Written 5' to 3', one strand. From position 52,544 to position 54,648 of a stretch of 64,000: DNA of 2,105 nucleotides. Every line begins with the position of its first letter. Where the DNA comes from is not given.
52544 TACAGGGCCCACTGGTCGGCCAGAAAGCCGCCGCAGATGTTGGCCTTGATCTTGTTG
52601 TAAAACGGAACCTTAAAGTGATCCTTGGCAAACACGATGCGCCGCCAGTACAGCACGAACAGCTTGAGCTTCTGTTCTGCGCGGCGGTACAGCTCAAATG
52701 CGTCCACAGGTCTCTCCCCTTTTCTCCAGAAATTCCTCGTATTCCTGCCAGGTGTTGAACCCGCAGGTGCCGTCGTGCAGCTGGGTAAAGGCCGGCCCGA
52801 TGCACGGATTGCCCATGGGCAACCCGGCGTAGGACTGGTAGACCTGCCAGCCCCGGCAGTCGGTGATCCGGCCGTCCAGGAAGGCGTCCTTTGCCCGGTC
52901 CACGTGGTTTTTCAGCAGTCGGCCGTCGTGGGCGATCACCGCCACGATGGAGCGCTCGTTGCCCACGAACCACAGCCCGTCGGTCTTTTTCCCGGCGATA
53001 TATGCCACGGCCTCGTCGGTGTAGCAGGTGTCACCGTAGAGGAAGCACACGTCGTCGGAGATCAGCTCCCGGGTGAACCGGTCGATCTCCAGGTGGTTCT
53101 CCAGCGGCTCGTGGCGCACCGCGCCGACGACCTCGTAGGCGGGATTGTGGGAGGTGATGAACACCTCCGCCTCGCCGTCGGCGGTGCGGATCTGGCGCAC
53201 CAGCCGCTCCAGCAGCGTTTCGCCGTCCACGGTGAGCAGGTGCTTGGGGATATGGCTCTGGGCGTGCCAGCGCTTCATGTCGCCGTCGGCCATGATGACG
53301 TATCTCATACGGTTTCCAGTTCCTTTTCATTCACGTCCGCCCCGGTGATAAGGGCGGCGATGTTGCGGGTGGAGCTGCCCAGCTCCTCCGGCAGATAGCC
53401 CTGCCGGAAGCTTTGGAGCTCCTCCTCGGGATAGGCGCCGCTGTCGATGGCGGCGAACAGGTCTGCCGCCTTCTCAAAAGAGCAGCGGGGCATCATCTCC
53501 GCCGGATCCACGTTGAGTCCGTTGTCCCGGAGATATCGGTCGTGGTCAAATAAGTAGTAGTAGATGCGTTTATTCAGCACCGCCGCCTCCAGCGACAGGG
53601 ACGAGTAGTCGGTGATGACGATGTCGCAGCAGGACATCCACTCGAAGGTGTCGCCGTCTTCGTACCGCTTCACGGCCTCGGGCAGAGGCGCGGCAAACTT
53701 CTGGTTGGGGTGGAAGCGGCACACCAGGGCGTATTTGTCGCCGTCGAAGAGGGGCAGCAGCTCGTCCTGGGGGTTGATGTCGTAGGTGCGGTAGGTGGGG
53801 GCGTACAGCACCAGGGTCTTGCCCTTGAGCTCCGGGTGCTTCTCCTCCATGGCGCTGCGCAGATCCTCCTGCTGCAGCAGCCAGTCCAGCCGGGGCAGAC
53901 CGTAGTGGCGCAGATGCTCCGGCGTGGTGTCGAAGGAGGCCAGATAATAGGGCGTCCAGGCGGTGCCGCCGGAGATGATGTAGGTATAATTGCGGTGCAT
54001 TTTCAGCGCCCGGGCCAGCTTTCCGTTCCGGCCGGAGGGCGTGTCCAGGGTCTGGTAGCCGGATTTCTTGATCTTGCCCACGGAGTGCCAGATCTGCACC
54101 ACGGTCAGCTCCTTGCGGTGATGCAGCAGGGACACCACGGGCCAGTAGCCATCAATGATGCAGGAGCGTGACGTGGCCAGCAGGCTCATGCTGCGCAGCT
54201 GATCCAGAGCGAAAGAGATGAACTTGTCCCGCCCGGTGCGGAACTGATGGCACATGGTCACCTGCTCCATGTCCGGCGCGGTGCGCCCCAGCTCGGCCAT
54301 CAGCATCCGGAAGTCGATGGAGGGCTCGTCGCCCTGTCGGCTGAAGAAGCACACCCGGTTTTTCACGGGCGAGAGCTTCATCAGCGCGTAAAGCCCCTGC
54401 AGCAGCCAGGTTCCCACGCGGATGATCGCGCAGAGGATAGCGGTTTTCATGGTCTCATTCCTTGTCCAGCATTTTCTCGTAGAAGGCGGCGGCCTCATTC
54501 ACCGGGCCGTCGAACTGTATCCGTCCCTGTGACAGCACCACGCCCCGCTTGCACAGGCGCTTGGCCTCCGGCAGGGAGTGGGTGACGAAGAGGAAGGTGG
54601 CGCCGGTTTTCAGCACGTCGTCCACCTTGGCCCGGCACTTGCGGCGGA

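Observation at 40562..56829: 13-gene wall-polymer operon in which ATP-grasp and Mur-type amide ligases take the place of glycosyltransferases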

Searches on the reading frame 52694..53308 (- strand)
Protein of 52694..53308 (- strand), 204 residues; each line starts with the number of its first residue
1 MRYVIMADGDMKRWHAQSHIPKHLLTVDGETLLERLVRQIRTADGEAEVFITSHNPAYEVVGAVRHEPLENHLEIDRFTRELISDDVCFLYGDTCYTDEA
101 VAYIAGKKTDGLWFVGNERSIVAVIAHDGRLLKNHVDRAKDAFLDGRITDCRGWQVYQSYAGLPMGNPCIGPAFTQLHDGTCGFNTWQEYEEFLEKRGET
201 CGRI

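Call 3: search_protein_families(library=pfam, proteins=[window:52694-53308:-], max_evalue=0.01)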
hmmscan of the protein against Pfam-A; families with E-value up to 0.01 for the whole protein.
window:52694-53308:- (204 aa): 1 family
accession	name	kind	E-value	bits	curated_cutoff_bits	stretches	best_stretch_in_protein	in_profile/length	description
PF12804.13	NTP_transf_3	-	0.0022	18.6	27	1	4-63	2-57/160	MobA-like NTP transferase domain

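Call 12: search_protein_families(library=ncbifam, proteins=[window:52694-53308:-], max_evalue=0.01)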
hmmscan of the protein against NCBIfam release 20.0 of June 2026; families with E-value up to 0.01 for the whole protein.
window:52694-53308:- (204 aa): 2 families
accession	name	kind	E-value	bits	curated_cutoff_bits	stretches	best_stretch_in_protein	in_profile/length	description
NF041173.1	Sug_nt_acttase_Thmprot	equivalog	0.0014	17.6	600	1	1-110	1-122/405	bifunctional sugar-1-phosphate nucleotidylyltransferase/acetyltransferase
TIGR03992.1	Arch_glmU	subfamily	0.0035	16.3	292.1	0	1-54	1-55/393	bifunctional sugar-1-phosphate nucleotidylyltransferase/acetyltransferase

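Call 28: search_solved_structures(query=window:52694-53308:-, max_evalue=1)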
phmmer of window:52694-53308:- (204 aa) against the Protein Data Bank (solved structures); distinct sequences matched with E-value up to 1: 1.
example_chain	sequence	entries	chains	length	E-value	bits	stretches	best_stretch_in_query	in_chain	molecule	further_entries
8d89_A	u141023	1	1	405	0.079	16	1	95-192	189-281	Glycoside Hydrolase Family 5 Endo-mannanase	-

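Call 31: find_homologous_proteins(query=window:52694-53308:-, max_evalue=0.001)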
Query window:52694-53308:- (204 aa): 242 proteins with E <= 0.001 among 339 candidates; the best 120 are listed.
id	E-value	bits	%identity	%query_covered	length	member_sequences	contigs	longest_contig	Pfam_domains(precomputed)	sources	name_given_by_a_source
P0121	1.6e-120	419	88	100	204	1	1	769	-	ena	-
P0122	2.2e-119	415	87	100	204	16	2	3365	-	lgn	-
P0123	6.7e-110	384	82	100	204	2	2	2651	-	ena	-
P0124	1.1e-108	380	81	100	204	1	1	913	-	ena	-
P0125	7.3e-107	374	82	97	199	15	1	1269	-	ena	-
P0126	9.4e-107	374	82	97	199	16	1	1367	-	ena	-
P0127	1.6e-87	311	66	100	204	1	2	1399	-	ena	-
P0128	2.3e-85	304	66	100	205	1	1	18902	-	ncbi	-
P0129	1.2e-83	298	88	70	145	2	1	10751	-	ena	-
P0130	3.1e-83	297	67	97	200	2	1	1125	-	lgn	-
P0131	2.8e-82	294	67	96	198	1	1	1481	-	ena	-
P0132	4.0e-82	293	64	96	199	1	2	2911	-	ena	-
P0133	8.8e-81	289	65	96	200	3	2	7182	-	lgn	-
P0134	1.5e-80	288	64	96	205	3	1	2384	-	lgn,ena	-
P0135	1.5e-79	285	64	96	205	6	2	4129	-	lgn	-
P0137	3.3e-76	274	60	100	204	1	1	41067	-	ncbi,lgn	-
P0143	4.9e-74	267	59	100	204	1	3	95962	-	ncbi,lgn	-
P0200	1.7e-61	226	55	93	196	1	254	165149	PF12804.14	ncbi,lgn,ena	-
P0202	1.7e-61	226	55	93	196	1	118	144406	PF12804.14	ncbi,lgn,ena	-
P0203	1.8e-61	226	55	93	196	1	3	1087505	PF12804.14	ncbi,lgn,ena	-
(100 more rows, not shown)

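Call 32: find_encoding_contigs(protein=P0203, flank=10000, max_places=2)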
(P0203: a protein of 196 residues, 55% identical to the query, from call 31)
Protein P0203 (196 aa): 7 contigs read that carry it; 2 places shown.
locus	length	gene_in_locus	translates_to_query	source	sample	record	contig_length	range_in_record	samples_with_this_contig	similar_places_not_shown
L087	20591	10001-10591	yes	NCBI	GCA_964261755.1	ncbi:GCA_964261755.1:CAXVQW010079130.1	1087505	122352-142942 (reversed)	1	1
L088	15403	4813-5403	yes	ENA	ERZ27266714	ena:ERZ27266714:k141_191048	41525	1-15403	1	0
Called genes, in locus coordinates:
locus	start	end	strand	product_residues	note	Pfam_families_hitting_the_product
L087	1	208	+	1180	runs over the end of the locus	-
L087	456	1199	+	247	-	-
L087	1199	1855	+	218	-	PF10502:Peptidase_S26, PF00717:Peptidase_S24 (weak)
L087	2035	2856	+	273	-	PF00563:EAL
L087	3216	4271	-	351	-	PF01946:Thi4 (weak), PF00890:FAD_binding_2 (weak), PF01134:GIDA (faint), PF01266:DAO (faint), PF07992:Pyr_redox_2, PF12831:FAD_oxidored (weak), PF13738:Pyr_redox_3, PF00070:Pyr_redox, +2 more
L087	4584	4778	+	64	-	-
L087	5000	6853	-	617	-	PF01609:DDE_Tnp_1 (faint)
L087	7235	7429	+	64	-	-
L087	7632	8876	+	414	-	PF04464:Glyphos_transf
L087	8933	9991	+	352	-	PF14397:ATPgrasp_ST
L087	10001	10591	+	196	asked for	PF12804:NTP_transf_3 (weak)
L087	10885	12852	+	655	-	PF14397:ATPgrasp_ST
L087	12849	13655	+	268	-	PF01061:ABC2_membrane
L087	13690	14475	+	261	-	PF00005:ABC_tran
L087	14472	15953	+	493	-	-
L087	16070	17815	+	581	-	PF07973:tRNA_SAD, PF00587:tRNA-synt_2b, PF03129:HGTP_anticodon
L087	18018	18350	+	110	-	PF04397:LytTR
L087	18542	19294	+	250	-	PF00318:Ribosomal_S2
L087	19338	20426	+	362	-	PF00627:UBA (faint), PF22566:UBA_8 (faint), PF00889:EF_TS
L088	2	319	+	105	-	?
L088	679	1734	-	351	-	PF01946:Thi4 (weak), PF00890:FAD_binding_2 (weak), PF01134:GIDA (faint), PF01266:DAO (faint), PF07992:Pyr_redox_2, PF12831:FAD_oxidored (weak), PF13738:Pyr_redox_3, PF00070:Pyr_redox, +2 more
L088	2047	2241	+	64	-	-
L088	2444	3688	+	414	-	PF04464:Glyphos_transf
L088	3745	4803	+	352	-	PF14397:ATPgrasp_ST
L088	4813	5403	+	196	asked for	PF12804:NTP_transf_3 (weak)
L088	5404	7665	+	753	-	PF14397:ATPgrasp_ST, PF14398:ATPgrasp_YheCD (faint)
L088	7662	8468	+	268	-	PF01061:ABC2_membrane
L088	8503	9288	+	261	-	PF00005:ABC_tran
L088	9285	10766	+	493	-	-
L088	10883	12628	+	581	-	PF07973:tRNA_SAD, PF00587:tRNA-synt_2b, PF03129:HGTP_anticodon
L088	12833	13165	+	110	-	PF04397:LytTR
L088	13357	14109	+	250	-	PF00318:Ribosomal_S2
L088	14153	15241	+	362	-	PF00627:UBA (faint), PF22566:UBA_8 (faint), PF00889:EF_TS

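Call 33: find_encoding_contigs(protein=P0143, flank=10000, max_places=1)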
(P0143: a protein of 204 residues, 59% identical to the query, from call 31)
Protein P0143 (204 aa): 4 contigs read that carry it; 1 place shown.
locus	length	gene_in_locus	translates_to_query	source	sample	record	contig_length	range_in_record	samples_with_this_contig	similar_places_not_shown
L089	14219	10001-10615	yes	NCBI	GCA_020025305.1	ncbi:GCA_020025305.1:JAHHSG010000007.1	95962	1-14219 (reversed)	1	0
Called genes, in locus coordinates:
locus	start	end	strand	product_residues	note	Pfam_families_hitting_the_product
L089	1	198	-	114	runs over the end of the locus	-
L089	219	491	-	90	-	PF04277:OAD_gamma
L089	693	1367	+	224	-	PF17746:SfsA_N, PF03749:SfsA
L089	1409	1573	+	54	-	-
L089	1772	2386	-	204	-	PF00293:NUDIX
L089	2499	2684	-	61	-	-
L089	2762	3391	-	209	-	PF06971:Put_DNA-bind_N, PF02629:CoA_binding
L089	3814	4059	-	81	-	-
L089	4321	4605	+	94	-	-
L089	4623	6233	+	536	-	-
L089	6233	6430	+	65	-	-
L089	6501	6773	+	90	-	PF16079:Phage_holin_5_2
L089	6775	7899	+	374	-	PF01510:Amidase_2, PF01471:PG_binding_1 (faint), PF09374:PG_binding_3 (faint)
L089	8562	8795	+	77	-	-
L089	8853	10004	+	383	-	PF04464:Glyphos_transf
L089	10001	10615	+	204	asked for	-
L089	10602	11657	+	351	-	PF14397:ATPgrasp_ST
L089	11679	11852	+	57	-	-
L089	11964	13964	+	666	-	PF14398:ATPgrasp_YheCD (faint), PF14397:ATPgrasp_ST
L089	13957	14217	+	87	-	?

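Call 34: list_cluster_members(proteins=[P0200, P0202, P0143, P0128, P0003, P0137])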
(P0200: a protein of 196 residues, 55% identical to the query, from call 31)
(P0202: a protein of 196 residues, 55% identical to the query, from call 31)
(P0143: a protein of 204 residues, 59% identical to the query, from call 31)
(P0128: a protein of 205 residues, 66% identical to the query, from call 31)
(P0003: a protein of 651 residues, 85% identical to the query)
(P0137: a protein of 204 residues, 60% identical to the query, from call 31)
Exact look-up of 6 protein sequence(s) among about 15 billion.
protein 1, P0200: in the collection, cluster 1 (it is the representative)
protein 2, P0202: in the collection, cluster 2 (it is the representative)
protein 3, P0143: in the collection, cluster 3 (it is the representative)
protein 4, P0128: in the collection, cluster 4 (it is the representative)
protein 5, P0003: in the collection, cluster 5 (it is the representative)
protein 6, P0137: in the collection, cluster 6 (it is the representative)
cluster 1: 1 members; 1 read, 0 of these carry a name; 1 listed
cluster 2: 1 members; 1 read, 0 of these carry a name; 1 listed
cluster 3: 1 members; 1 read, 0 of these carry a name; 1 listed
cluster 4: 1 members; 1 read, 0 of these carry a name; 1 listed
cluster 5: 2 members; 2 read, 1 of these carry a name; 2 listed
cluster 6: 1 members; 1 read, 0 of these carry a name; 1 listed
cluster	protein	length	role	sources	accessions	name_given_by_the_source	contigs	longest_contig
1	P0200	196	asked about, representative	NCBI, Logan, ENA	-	-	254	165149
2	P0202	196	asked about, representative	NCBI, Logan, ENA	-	-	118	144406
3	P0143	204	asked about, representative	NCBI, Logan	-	-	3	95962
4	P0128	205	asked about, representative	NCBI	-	-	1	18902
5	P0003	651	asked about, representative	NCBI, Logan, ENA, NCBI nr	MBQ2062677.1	MAG: leucine-rich repeat protein [Oscillospiraceae bacterium] | leucine-rich repeat protein [Oscillospiraceae bacterium]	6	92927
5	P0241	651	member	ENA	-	-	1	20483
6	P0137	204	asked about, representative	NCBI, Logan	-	-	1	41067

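Call 50: predict_structure(alignment_id=A2)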
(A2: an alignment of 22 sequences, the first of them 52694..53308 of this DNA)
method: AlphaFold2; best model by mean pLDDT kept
length: 204 residues; sequences in the alignment: 22
mean_pLDDT: 90.6   pTM: 0.88
mean pLDDT of the five models: 90.6, 90.5, 90.4, 90.1, 88.0
residues with pLDDT >= 90: 136; 70-90: 54; 50-70: 14; < 50: 0
segments of 3 or more residues with pLDDT < 50: none
pLDDT, mean of each block of 10 residues (from residue 1): 88 68 88 96 97 92 94 88 97 94 96 94 97 97 93 94 91 93 87 82 55
secondary structure, 60 per line:
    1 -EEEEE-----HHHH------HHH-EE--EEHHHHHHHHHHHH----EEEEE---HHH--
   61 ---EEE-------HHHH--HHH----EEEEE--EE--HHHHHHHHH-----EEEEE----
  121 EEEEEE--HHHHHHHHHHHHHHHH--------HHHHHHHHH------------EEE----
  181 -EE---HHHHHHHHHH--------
elements in order: E2-6 H12-15 H32-43 E48-52 E64-66 H74-77 E87-91 H98-106 E112-116 E121-126 H129-144 H153-161 E174-176 H187-196

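Call 53: search_protein_families(library=pfam, proteins=[L087:14472-15953:+], max_evalue=0.01)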
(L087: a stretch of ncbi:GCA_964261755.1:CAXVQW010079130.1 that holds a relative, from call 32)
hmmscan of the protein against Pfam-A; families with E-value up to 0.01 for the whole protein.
L087:14472-15953:+ (493 aa): 1 family
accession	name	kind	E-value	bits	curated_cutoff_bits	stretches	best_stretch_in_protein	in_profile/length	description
PF03816.19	LytR_cpsA_psr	-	4.4e-33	115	24.6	1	113-272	1-149/150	LytR_cpsA_psr family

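Call 54: fold_search(model_id=the predicted structure, library=pdb)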
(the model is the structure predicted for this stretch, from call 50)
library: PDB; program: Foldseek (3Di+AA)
matches with E <= 10: 964; with E <= 0.001: 122
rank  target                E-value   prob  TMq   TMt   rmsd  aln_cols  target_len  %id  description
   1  4y7t                  1.8e-06  1.00  0.56  0.53   6.2       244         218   17  Structural analysis of MurU (released 2015-03-18)
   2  4hoc_A                2.6e-06  1.00  0.59  0.45   5.5       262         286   17  Crystal structure of glucose 1-phosphate thymidylyltransferase from Aneurinibacillus thermoaerophilus complexed with U (released 2013-10-23)
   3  6pd2_A                3.2e-06  1.00  0.63  0.24   6.6       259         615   12  PntC-AEPT: fusion protein of phosphonate-specific cytidylyltransferase and 2-aminoethylphosphonate (AEP) transaminase  (released 2019-08-07)
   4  1jyk                  3.4e-06  1.00  0.60  0.55   7.4       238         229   14  Catalytic Mechanism of CTP:phosphocholine Cytidylyltransferase from Streptococcus pneumoniae (LicC) (released 2002-02-22)
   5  4y7v                  5.4e-06  1.00  0.57  0.54   6.1       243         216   16  Structural analysis of MurU (released 2015-03-18)
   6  1jyl_A                7.0e-06  1.00  0.58  0.53   6.1       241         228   12  Catalytic Mechanism of CTP:phosphocholine Cytidylyltransferase from Streptococcus pneumoniae (LicC) (released 2002-02-22)
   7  1lvw_A                7.9e-06  1.00  0.59  0.43   5.6       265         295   14  Crystal structure of glucose-1-phosphate thymidylyltransferase, RmlA, complex with dTDP (released 2003-07-29)
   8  1lvw_B                7.9e-06  1.00  0.58  0.44   5.8       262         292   14  Crystal structure of glucose-1-phosphate thymidylyltransferase, RmlA, complex with dTDP (released 2003-07-29)
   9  4ho4_B                1.3e-05  1.00  0.58  0.43   5.9       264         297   17  Crystal structure of glucose 1-phosphate thymidylyltransferase from Aneurinibacillus thermoaerophilus complexed with t (released 2013-10-23)
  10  1hv9_A                1.8e-05  1.00  0.59  0.30   5.6       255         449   14  STRUCTURE OF E. COLI GLMU: ANALYSIS OF PYROPHOSPHORYLASE AND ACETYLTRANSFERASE ACTIVE SITES (released 2001-02-21)
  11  5fts_A                2.2e-05  1.00  0.57  0.42   6.2       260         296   16  Pseudomonas aeruginosa RmlA in complex with allosteric inhibitor (released 2017-02-22)
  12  4hoc_B                2.4e-05  1.00  0.61  0.46   5.4       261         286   17  Crystal structure of glucose 1-phosphate thymidylyltransferase from Aneurinibacillus thermoaerophilus complexed with U (released 2013-10-23)
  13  4y7u                  2.4e-05  1.00  0.55  0.51   6.5       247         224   17  Structural analysis of MurU (released 2015-03-18)
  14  1mp5_A                2.5e-05  1.00  0.61  0.45   6.0       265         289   13  Y177F VARIANT OF S. ENTERICA RmlA (released 2002-10-09)
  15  4jd0                  3.3e-05  1.00  0.58  0.50   6.5       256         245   12  Structure of the inositol-1-phosphate CTP transferase from T. maritima. (released 2013-09-18)
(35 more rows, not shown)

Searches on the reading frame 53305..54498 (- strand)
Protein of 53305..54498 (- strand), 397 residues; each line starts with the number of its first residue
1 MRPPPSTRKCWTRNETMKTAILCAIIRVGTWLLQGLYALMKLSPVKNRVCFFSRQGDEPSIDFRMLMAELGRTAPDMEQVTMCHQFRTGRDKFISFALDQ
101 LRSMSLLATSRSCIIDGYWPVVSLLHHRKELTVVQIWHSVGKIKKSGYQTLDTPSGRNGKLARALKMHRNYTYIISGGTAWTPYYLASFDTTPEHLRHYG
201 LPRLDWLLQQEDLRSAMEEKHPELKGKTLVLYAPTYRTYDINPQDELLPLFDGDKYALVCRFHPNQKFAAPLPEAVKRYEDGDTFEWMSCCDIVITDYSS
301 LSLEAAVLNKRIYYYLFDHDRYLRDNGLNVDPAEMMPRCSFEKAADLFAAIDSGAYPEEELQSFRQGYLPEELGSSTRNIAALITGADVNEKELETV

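Call 3: search_protein_families(library=pfam, proteins=[window:53305-54498:-], max_evalue=0.01)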
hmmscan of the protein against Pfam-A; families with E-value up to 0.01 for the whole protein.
window:53305-54498:- (397 aa): 1 family
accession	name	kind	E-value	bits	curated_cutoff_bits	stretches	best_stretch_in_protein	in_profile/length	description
PF04464.20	Glyphos_transf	-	5.6e-42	144.4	22.1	1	45-384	12-365/367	CDP-Glycerol:Poly(glycerophosphate) glycerophosphotransferase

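Call 12: search_protein_families(library=ncbifam, proteins=[window:53305-54498:-], max_evalue=0.01)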
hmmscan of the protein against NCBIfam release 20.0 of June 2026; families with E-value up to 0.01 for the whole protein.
window:53305-54498:- (397 aa): 3 families
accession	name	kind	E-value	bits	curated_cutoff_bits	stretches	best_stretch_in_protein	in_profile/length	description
NF041711.1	TagprimaseTarB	equivalog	4.2e-29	101.9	500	1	101-336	83-313/362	teichoic acid glycerol-phosphate primase TarB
NF041713.1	Tar_polymTarL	equivalog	1.3e-25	90.1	1000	1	27-369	189-544/562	teichoic acid ribitol-phosphate polymerase TarL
NF041712.1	techglyph_taseTarF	equivalog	1e-09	38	550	1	126-382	106-384/388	teichoic acid glycerol-phosphate transferase TarF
